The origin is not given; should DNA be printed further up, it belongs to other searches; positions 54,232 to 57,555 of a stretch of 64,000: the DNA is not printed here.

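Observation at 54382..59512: PolB-like protein with exonuclease but no canonical polymerase signatures, operonic with a Rad50-like ATPase in place of Mre11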

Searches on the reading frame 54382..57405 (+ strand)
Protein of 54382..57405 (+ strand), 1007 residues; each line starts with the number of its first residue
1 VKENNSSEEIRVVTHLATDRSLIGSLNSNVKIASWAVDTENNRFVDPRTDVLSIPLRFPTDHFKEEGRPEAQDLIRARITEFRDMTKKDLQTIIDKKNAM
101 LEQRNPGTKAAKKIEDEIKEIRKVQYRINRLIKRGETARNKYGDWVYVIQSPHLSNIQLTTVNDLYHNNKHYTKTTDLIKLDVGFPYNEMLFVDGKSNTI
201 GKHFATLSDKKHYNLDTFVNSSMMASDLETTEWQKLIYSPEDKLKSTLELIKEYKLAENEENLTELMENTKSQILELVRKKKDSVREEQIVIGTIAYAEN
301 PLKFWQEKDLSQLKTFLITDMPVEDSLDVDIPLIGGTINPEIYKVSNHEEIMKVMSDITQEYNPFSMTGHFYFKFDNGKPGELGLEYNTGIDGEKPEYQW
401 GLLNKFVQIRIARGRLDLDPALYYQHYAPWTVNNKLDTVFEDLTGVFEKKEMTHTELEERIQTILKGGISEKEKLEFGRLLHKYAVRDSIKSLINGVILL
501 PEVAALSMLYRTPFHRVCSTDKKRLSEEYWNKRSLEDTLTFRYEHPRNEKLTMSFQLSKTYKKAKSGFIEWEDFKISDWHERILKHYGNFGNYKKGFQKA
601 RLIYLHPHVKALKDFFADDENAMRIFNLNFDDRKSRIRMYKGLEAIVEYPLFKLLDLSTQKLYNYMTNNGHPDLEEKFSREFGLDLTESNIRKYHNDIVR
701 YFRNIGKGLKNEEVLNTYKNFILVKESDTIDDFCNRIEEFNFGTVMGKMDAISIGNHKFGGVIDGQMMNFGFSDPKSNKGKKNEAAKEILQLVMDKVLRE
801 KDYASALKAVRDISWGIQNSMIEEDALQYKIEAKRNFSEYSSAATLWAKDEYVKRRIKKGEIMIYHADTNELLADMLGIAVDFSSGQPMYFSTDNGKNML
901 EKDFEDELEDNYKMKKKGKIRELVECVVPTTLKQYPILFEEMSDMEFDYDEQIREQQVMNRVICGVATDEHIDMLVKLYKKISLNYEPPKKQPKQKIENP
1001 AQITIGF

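Call 3: search_protein_families(library=pfam, proteins=[window:54382-57405:+], max_evalue=0.1)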
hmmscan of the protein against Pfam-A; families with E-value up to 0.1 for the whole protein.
window:54382-57405:+ (1007 aa): 1 family
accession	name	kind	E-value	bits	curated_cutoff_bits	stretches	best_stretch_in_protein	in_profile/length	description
PF00665.32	rve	-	0.085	13.6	32.6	0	866-910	41-89/102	Integrase core domain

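Call 4: search_protein_families(library=ncbifam, proteins=[window:54382-57405:+], max_evalue=0.1)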
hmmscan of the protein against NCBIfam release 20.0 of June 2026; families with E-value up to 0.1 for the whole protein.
window:54382-57405:+ (1007 aa): 0 families

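Call 5: search_solved_structures(query=window:54382-57405:+, max_evalue=10, show_alignments=2)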
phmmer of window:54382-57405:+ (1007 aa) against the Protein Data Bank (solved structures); distinct sequences matched with E-value up to 10: 0.

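Call 7: find_homologous_proteins(query=window:54382-57405:+, max_evalue=0.001)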
Query window:54382-57405:+ (1007 aa): 2 proteins with E <= 0.001 among 8000 candidates.
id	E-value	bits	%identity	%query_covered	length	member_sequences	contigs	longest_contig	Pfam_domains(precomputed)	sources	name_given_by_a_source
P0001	0.0e+0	2289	100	100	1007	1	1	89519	-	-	-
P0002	0.0e+0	1039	48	98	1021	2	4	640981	-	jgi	-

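Call 9: find_encoding_contigs(protein=P0002, flank=10000, max_places=6)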
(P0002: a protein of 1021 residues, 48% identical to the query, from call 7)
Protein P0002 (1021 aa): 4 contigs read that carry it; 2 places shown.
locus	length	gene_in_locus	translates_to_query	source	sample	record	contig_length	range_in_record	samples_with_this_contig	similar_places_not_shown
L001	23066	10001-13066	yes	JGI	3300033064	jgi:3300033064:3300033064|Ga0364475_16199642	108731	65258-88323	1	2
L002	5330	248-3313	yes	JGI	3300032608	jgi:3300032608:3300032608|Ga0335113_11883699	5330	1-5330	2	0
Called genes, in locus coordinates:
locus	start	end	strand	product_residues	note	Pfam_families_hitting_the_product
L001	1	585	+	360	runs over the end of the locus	PF04055:Radical_SAM, PF14520:HHH_5 (faint), PF00633:HHH (weak), PF12836:HHH_3 (weak)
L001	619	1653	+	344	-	-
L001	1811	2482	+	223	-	-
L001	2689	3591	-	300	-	PF01636:APH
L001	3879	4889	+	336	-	PF00092:VWA, PF13519:VWA_2, PF20782:TssR_VWA (weak), PF25106:VWA_4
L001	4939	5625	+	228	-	PF12840:HTH_20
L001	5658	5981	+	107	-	-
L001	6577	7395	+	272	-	PF13385:Laminin_G_3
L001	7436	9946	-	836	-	-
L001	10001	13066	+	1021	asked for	-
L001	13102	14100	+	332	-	-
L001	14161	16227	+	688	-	PF13476:AAA_23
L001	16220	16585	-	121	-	-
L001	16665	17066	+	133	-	PF02082:Rrf2, PF01978:TrmB (weak), PF12840:HTH_20, PF01047:MarR (weak), PF12802:MarR_2 (weak), PF01022:HTH_5, PF08279:HTH_11, PF13412:HTH_24, +3 more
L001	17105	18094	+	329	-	PF08068:DKCLD, PF01509:TruB_N, PF21238:Pus10_C (weak), PF01509:TruB_N (weak), PF16198:TruB_C_2, PF01472:PUA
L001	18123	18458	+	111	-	-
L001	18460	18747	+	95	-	-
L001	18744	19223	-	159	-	PF01850:PIN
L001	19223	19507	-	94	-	PF04010:DUF357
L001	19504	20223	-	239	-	PF00106:adh_short, PF08659:KR, PF13561:adh_short_C2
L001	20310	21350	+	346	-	PF26233:NicX, PF02073:Peptidase_M29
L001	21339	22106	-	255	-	PF05833:NFACT_N (weak), PF05670:NFACT-R_1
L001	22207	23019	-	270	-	PF00248:Aldo_ket_red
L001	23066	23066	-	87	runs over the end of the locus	-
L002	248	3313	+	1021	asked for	-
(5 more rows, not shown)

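Call 17: search_protein_families(library=padloc, proteins=[window:54382-57405:+, L001:13102-14100:+], max_evalue=0.1)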
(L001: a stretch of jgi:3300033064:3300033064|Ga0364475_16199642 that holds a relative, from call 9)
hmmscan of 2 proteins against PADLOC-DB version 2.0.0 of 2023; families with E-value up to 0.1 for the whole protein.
window:54382-57405:+ (1007 aa): 0 families

L001:13102-14100:+ (332 aa): 0 families

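Call 18: search_protein_families(library=phrogs, proteins=[window:54382-57405:+, L001:13102-14100:+], max_evalue=0.1)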
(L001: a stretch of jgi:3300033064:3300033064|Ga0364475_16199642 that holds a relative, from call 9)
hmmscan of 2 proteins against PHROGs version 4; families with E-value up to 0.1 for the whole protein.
window:54382-57405:+ (1007 aa): 0 families

L001:13102-14100:+ (332 aa): 0 families

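Call 21: find_related_loci(query=A1, collection=genome_contigs, flank=10000)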
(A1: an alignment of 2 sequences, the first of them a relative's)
Query A1 (1007 aa) in genome_contigs; peptide patterns used: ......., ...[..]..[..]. (x = any residue, [..] = any of these).
111 stretches matched a pattern; 1 encode a relative of the query (tblastn E <= 1e-3); 1 distinct loci.
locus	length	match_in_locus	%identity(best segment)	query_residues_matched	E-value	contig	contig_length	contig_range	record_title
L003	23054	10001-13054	48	7-991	0e+0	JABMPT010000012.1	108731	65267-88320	MAG: Candidatus Woesearchaeota archaeon isolate bin.69 k141_6329728, whole genome shotgun sequence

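Call 28: predict_structure(alignment_id=A1)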
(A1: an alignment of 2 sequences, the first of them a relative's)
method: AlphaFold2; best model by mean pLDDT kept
length: 1007 residues; sequences in the alignment: 2
mean_pLDDT: 30.9   pTM: 0.21
mean pLDDT of the five models: 30.9, 29.0, 28.2, 27.4, 26.3
residues with pLDDT >= 90: 0; 70-90: 2; 50-70: 22; < 50: 983
segments of 3 or more residues with pLDDT < 50: 1-87, 120-1007
pLDDT, mean of each block of 10 residues (from residue 1): 24 23 23 27 28 25 33 40 46 61 60 51 42 30 25 27 28 23 22 26 31 31 27 27 38 39 41 35 27 27 31 30 24 26 31 33 26 26 27 27 27 26 24 31 39 37 37 39 31 28 26 23 25 24 24 26 26 28 29 29 29 32 31 30 30 31 35 39 37 36 30 28 25 27 28 29 29 29 34 34 33 29 26 23 24 25 26 33 30 38 33 33 32 30 31 34 35 44 35 31 30
secondary structure, 60 per line:
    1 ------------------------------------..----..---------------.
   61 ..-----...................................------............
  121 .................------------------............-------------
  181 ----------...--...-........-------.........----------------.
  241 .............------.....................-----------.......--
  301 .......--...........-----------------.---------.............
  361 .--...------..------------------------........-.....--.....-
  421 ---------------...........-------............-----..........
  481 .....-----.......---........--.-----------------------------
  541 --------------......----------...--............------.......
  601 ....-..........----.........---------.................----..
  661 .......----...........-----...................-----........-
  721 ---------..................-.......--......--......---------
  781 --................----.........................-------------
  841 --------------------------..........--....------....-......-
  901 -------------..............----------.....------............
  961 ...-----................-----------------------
elements in order (helices of 4 or more, strands of 3 or more residues): H68-102 H109-137 H156-167 E191-193 E196-198 H200-207 H215-223 H240-253 H260-280 E292-298 H301-307 E313-320 H348-361 H399-406 E408-412 E415-419 H436-446 H454-465 H471-485 H491-497 H501-508 H555-560 H576-587 H594-604 H606-615 H620-628 H638-654 H659-667 H672-682 H688-706 H712-719 H730-747 E749-755 E758-763 E766-771 H783-798 H803-827 H867-876 E879-882 E889-892 H894-899 H914-927 H938-942 H949-963 H969-984

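Call 29: search_protein_representatives(alignment_id=A1)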
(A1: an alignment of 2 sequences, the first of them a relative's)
Query: 2 sequences, 1051 profile positions. Proteins with E-value up to 0.001 (for the whole library): 63; up to 1e-10: 39; up to 1e-30: 25. The best 63 are listed.
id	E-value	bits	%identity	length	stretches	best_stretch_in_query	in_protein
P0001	0.0e+00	2067.5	-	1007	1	1-1051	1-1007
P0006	1.0e-151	523.6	-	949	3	7-635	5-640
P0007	8.6e-68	245.8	-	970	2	325-631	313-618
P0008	2.6e-63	231.0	-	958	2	11-632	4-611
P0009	1.8e-60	221.6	-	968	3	11-537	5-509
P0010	8.9e-59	215.9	-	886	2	10-549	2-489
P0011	3.5e-57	210.7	-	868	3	213-547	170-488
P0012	6.2e-57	209.8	-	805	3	316-614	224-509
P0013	3.1e-56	207.5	-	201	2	674-820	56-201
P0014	4.8e-53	197.0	-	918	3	12-585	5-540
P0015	6.3e-52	193.3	-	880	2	11-635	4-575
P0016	7.7e-51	189.7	-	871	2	12-638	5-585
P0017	1.1e-48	182.6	-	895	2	8-629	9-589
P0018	1.4e-46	175.5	-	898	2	11-639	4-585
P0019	1.0e-44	169.4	-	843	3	211-536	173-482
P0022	3.7e-41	157.6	-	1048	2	12-632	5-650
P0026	4.5e-36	140.8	-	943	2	23-629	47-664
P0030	9.1e-30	119.9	-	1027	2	11-461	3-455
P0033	5.4e-28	114.0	-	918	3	12-641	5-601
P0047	1.0e-08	50.2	-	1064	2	361-540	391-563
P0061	1.7e-06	42.8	-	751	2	343-545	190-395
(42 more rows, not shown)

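Call 31: search_protein_families(library=pfam, alignment_id=A2, max_evalue=0.01)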
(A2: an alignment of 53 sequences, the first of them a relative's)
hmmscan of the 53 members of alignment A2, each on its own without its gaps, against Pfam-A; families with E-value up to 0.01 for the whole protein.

A. member 1, P0001 (1007 aa): 0 families

B. families by the number of members that match (of 53 scanned): 6 families
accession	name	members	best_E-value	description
PF03104.25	DNA_pol_B_exo1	13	9.4e-08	DNA polymerase family B, exonuclease domain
PF03738.19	GSP_synth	1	0.0017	Glutathionylspermidine synthase preATP-grasp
PF14714.11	KH_dom-like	1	0.0027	KH-domain-like of EngA bacterial GTPase enzymes, C-terminal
PF11228.13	DUF3027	1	0.0029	Protein of unknown function (DUF3027)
PF06445.20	GyrI-like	1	0.0073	GyrI-like small molecule binding domain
PF13069.11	DUF3933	1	0.0075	Protein of unknown function (DUF3933)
